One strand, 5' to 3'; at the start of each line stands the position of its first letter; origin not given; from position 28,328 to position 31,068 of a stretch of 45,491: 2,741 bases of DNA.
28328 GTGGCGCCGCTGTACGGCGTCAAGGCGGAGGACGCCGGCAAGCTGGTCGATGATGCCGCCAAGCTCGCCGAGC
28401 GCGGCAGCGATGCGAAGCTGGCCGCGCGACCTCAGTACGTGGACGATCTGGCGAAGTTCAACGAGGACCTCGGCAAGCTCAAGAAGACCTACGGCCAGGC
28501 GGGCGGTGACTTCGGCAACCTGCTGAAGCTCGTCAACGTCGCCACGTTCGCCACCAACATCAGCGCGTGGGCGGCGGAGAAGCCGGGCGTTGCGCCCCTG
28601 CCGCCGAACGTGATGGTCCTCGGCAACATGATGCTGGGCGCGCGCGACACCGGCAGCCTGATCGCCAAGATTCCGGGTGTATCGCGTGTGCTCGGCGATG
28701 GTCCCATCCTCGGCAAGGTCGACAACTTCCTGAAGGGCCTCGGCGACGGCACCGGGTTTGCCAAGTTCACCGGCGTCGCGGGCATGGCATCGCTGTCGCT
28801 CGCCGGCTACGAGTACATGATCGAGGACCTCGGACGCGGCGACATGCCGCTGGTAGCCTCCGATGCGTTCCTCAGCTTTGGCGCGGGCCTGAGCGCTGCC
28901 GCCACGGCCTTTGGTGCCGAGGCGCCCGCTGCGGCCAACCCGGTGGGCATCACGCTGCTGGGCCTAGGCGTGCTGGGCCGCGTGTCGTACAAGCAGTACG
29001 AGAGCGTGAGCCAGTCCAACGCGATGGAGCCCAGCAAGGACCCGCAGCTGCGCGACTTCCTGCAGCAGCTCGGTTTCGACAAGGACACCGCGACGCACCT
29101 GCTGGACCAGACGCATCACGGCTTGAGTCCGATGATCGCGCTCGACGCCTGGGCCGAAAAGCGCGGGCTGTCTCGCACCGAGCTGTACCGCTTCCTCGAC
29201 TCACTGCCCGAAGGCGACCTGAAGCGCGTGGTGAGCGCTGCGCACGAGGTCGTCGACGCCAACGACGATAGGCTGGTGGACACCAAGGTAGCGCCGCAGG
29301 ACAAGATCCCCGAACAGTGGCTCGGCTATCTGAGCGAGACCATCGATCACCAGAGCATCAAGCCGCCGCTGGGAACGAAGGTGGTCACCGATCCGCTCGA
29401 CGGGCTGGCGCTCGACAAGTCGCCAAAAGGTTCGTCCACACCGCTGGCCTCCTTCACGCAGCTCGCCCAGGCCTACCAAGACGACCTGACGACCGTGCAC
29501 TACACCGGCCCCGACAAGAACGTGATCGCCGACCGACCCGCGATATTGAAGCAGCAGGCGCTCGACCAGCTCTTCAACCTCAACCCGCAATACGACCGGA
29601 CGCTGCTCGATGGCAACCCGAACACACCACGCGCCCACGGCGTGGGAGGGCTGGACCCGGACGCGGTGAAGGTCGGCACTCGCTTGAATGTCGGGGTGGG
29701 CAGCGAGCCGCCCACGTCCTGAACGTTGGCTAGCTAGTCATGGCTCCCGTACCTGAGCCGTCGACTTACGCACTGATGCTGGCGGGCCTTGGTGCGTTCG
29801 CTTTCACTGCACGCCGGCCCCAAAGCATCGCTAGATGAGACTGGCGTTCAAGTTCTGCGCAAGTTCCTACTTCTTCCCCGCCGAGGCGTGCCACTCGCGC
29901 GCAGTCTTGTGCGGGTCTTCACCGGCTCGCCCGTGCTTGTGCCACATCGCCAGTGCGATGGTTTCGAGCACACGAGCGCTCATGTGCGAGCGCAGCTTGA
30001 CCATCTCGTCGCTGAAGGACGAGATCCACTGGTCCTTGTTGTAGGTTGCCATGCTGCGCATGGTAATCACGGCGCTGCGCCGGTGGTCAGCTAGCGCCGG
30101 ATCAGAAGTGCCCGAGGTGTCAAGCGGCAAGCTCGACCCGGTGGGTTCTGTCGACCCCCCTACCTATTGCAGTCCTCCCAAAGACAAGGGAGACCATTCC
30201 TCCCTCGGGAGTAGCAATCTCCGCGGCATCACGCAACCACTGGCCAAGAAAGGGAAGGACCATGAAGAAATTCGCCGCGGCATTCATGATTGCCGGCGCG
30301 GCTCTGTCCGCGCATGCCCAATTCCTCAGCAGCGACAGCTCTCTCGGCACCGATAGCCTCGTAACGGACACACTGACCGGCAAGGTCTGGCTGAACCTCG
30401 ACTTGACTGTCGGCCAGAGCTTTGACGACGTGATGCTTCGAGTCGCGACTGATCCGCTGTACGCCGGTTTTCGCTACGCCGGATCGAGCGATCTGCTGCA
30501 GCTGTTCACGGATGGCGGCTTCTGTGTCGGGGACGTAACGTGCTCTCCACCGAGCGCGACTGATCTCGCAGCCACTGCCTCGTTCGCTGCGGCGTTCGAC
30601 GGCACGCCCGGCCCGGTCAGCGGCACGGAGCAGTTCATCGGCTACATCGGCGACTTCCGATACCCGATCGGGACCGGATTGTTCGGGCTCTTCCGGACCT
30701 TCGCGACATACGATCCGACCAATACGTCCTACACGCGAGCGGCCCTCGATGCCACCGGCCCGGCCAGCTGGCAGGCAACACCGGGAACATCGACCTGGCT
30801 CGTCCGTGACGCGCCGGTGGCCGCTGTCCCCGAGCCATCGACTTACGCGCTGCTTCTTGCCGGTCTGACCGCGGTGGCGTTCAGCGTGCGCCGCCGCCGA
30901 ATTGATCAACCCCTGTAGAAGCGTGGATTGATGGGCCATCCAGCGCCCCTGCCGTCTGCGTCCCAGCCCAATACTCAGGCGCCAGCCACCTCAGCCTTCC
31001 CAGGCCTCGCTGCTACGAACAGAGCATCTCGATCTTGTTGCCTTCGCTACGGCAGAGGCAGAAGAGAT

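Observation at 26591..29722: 1043-aa orphan protein with LysM-like N-terminus, no signal peptide and a glycine-rich hydrophobic cluster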

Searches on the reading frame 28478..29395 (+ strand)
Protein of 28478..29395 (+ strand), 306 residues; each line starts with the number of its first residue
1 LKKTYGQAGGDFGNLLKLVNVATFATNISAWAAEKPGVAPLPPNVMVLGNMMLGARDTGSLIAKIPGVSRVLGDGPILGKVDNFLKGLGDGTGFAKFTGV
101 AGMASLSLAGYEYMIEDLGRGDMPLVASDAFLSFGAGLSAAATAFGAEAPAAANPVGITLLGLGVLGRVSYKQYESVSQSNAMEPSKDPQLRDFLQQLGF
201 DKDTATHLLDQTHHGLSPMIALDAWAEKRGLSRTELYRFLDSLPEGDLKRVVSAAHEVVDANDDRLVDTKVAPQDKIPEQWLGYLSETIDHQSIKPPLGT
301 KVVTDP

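Call 65: search_solved_structures(query=A3, max_evalue=1, show_alignments=2)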
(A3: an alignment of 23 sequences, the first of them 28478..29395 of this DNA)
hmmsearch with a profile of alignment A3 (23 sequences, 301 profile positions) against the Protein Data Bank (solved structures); distinct sequences matched with E-value up to 1: 6.
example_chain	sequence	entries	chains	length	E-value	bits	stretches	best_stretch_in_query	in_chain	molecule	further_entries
5cwm_A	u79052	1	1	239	0.032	16.7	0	7-81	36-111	Designed helical repeat protein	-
6thk_A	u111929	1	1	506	0.095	15.1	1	86-159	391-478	Pyocin S5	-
6ykm_A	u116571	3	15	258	0.18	14.2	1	102-153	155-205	Chemotaxis protein MotA, putative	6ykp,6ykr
2j68_A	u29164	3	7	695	0.22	13.9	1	96-171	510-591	BACTERIAL DYNAMIN-LIKE PROTEIN | DYNAMIN FAMILY PROTEIN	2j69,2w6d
8iom_A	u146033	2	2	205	0.59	12.5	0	93-173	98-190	Colicin 1B | Colicin Ib protein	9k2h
7k3h_A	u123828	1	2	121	0.83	12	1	17-80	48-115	Network hallucinated protein 0217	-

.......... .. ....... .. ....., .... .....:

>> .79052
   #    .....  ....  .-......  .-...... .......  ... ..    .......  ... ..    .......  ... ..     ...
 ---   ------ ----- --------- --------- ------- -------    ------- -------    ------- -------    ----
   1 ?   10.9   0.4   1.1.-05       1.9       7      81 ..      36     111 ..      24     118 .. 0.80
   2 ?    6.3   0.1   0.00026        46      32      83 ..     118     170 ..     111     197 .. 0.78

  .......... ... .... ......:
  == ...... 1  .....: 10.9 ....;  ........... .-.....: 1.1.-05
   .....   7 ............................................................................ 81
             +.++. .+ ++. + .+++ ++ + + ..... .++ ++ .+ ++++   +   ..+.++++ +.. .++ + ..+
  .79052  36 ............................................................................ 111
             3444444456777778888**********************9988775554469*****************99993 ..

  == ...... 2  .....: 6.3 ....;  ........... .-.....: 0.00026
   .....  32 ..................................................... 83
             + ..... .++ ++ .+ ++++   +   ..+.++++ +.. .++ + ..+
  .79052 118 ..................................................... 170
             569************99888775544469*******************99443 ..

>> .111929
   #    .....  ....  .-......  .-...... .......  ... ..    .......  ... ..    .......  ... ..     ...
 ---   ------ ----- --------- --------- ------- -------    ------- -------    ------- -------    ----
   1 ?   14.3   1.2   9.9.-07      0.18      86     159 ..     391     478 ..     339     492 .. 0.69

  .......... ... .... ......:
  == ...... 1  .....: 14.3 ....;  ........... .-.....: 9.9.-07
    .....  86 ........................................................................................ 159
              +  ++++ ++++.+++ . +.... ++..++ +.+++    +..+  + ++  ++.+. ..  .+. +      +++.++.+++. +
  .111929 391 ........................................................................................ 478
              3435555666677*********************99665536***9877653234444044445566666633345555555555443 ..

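Call 66: search_protein_families(library=pfam, alignment_id=A3, max_evalue=10)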
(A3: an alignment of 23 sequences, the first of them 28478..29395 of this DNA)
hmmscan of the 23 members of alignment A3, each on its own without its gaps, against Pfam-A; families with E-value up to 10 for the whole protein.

A. member 1, window:28478-29395:+ (306 aa): 1 family
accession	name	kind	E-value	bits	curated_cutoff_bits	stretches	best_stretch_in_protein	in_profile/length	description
PF13130.11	DUF3952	-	0.27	11.9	25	1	233-257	12-36/101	Domain of unknown function (DUF3952)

B. families by the number of members that match (of 23 scanned): 20 families
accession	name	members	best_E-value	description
PF04391.17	DUF533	2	0.22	Protein of unknown function (DUF533)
PF16763.10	Spidroin_N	1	0.0027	Major ampullate spidroin 1, spider silk protein 1, N-term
PF16805.11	Trans_coact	1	0.0048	Phage late-transcription coactivator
PF13384.12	HTH_23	1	0.0051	Homeodomain-like domain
PF14748.11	P5CR_dimer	1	0.01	Pyrroline-5-carboxylate reductase dimerisation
PF13551.12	HTH_29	1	0.019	Winged helix-turn helix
PF11382.13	MctB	1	0.026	Copper transport outer membrane protein, MctB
PF00627.37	UBA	1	0.051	UBA/TS-N domain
PF04513.17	Baculo_PEP_C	1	0.071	Baculovirus polyhedron envelope protein, PEP, C terminus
PF07332.16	Phage_holin_3_6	1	0.072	Putative Actinobacterial Holin-X, holin superfamily III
PF01527.26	HTH_Tnp_1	1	0.1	Transposase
PF08044.16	DUF1707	1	0.13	DUF1707 SHOCT-like domain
PF00158.32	Sigma54_activat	1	0.18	Sigma-54 interaction domain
PF03861.19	ANTAR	1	0.18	ANTAR domain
PF08376.15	NIT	1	0.19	Nitrate and nitrite sensing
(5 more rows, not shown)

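Call 74: predict_structure(alignment_id=A3)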
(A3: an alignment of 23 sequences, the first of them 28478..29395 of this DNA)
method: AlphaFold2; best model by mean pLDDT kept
length: 306 residues; sequences in the alignment: 23
mean_pLDDT: 82.3   pTM: 0.61
mean pLDDT of the five models: 82.3, 82.0, 78.6, 78.1, 75.2
residues with pLDDT >= 90: 101; 70-90: 156; 50-70: 42; < 50: 7
segments of 3 or more residues with pLDDT < 50: 39-42
pLDDT, mean of each block of 10 residues (from residue 1): 65 77 77 63 70 82 76 65 68 80 89 92 94 92 89 87 89 86 80 87 88 85 94 92 92 94 88 89 93 65 48
secondary structure, 60 per line:
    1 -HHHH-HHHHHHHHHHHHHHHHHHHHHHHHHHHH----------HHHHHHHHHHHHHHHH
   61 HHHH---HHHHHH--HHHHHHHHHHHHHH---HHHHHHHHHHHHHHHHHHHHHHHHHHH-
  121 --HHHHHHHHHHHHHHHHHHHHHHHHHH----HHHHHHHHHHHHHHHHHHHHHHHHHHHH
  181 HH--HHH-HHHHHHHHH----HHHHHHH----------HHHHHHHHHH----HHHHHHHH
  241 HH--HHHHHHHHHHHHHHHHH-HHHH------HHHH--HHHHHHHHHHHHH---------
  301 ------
elements in order: H2-5 H7-34 H45-64 H68-73 H76-89 H93-119 H123-148 H153-182 H189-197 H202-208 H219-228 H233-242 H245-261 H263-266 H273-276 H279-291

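Call 77: fold_search(model_id=the predicted structure, library=pdb)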
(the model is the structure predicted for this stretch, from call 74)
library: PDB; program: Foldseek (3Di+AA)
matches with E <= 10: 268; with E <= 0.001: 0
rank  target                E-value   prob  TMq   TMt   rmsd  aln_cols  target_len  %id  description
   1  8e1e_A                4.1e-01  0.72  0.24  0.31  17.6       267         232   14  Scaffolding protein functional sites using deep learning (released 2023-08-16)
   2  7a0g_III              4.3e-01  0.20  0.16  0.15  40.2       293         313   16  Structure of the SmhB pore of the tripartite alpha-pore forming toxin, Smh, from Serratia marcescens. (released 2021-03-31)
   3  5wiv                  5.6e-01  0.18  0.17  0.15  17.6       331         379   11  Structure of the sodium-bound human D4 Dopamine receptor in complex with Nemonapride (released 2017-10-18)
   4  7a0g_DDD              5.8e-01  0.33  0.20  0.19  41.2       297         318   15  Structure of the SmhB pore of the tripartite alpha-pore forming toxin, Smh, from Serratia marcescens. (released 2021-03-31)
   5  9exk                  7.4e-01  0.11  0.13  0.06  20.6       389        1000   14  Scalable protein design using hallucination in a relaxed sequence space (released 2024-10-16)
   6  8fca_A                9.2e-01  0.30  0.22  0.13  20.6       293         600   13  Cryo-EM structure of the human TRPV4 - RhoA in complex with 4alpha-Phorbol 12,13-didecanoate (released 2023-07-12)
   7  5wiu                  1.2e+00  0.11  0.17  0.15  17.9       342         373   12  Structure of the human D4 Dopamine receptor in complex with Nemonapride (released 2017-10-18)
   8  7a0g_BBB              1.3e+00  0.11  0.15  0.15  40.8       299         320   15  Structure of the SmhB pore of the tripartite alpha-pore forming toxin, Smh, from Serratia marcescens. (released 2021-03-31)
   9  7zi0_A                1.5e+00  0.20  0.23  0.14  19.0       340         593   13  Structure of human Smoothened in complex with cholesterol and SAG (released 2022-06-15)
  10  8wm9_A                1.5e+00  0.15  0.20  0.20  22.2       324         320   11  Fzd4/DEP complex (released 2024-09-11)
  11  7zjh_A                1.6e+00  0.16  0.23  0.14  24.7       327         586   12  TRPV2-C16+Pro-2 (released 2023-01-18)
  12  7zji_B                1.6e+00  0.13  0.20  0.12  24.6       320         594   12  Transient receptor potential cation channel subfamily V member 2,Enhanced green fluorescent protein (released 2023-01-18)
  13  3j5p_A                1.8e+00  0.20  0.23  0.13  20.8       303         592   12  Structure of TRPV1 ion channel determined by single particle electron cryo-microscopy (released 2013-12-04)
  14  8ekp_A                1.8e+00  0.18  0.24  0.14  21.1       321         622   12  Apo rat TRPV2 in nanodiscs, state 1 (released 2023-09-27)
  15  8u3j_A                1.9e+00  0.14  0.22  0.14  25.4       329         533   11  TRPV1 in nanodisc bound with empty vanilloid binding pocket at 4C (released 2024-05-08)
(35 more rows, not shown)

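Call 83: find_homologous_proteins(query=A3, max_evalue=0.00001)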
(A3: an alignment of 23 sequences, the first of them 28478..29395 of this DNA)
Query A3 (23 sequences): 8000 candidates shared short words with the query, none scored E <= 0.00001.

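Call 90: find_related_loci(query=A7, collection=metagenome_contigs, flank=10000)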
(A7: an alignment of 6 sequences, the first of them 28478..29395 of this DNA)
Query A7 (306 aa) in metagenome_contigs; peptide patterns used: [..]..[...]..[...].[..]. (x = any residue, [..] = any of these).
43 stretches matched a pattern; 4 encode a relative of the query (tblastn E <= 1e-3); 4 distinct loci.
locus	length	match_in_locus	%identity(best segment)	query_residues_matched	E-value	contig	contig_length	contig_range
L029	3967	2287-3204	93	1-306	0e+0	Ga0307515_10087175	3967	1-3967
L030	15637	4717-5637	72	1-306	5e-137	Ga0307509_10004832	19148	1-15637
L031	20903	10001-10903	72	7-306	2e-139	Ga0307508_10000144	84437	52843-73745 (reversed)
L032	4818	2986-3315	32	156-265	9e-17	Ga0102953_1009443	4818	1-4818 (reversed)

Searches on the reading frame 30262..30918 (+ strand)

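Call 16: search_protein_families(library=pfam, proteins=[window:30262-30918:+], max_evalue=0.001)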
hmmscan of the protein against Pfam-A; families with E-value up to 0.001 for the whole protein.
window:30262-30918:+ (218 aa): 1 family
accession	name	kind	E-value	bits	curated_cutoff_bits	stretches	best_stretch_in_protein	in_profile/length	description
PF07589.16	PEP-CTERM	-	5.4e-08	33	20.7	1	188-212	1-24/24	PEP-CTERM motif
